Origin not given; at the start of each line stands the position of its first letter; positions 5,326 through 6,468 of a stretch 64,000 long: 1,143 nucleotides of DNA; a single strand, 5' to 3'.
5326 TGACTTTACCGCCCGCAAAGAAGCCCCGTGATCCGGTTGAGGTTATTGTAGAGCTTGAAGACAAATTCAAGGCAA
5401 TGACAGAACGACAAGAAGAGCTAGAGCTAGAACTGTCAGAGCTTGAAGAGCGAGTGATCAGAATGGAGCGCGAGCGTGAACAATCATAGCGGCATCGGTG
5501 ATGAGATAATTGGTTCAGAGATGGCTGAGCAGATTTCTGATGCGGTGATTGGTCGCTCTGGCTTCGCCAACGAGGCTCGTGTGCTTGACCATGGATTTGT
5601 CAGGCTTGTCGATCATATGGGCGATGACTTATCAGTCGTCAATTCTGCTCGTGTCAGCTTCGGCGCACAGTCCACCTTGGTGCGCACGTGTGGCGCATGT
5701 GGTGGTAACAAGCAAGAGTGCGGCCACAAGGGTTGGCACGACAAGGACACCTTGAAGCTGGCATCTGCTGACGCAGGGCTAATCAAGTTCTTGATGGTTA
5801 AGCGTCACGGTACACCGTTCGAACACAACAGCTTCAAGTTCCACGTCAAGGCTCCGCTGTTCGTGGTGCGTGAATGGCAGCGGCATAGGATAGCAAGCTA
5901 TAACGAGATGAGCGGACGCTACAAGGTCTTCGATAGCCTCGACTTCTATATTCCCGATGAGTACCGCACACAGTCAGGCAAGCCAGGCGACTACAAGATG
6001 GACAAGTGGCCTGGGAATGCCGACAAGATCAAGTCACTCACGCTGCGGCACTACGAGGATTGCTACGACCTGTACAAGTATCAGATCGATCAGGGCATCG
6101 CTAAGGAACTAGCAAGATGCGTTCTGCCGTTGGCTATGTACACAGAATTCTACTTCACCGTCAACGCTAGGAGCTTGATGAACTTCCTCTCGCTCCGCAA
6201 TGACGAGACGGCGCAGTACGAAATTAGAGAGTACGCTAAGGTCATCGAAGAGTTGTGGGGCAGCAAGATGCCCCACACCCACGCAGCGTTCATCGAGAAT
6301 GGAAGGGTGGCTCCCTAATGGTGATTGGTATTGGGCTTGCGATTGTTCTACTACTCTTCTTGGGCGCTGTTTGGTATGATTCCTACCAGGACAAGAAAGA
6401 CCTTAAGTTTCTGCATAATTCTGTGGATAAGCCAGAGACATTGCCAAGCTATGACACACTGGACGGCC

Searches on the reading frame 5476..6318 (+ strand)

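Call 32: search_protein_families(library=phrogs, proteins=[window:5476-6318:+], max_evalue=0.001)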
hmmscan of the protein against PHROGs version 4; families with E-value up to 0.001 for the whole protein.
window:5476-6318:+ (280 aa): 6 families
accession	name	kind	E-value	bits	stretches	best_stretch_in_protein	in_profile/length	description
phrog_85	-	DNA, RNA and nucleotide metabolism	1.6e-66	226.4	1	42-279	373-592/866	thymidylate synthase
phrog_10644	-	DNA, RNA and nucleotide metabolism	1.2e-21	78.5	1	135-273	16-155/160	thymidylate synthase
phrog_28804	-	DNA, RNA and nucleotide metabolism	1.2e-06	29.7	1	193-271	7-84/91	thymidylate synthase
phrog_22708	-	DNA, RNA and nucleotide metabolism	2.3e-05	24.9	1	85-163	58-137/242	thymidylate synthase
phrog_23580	-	DNA, RNA and nucleotide metabolism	0.00015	22.7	0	43-125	4-67/178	thymidylate synthase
phrog_26005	-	unknown function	0.00078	19.9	0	45-66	15-36/310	-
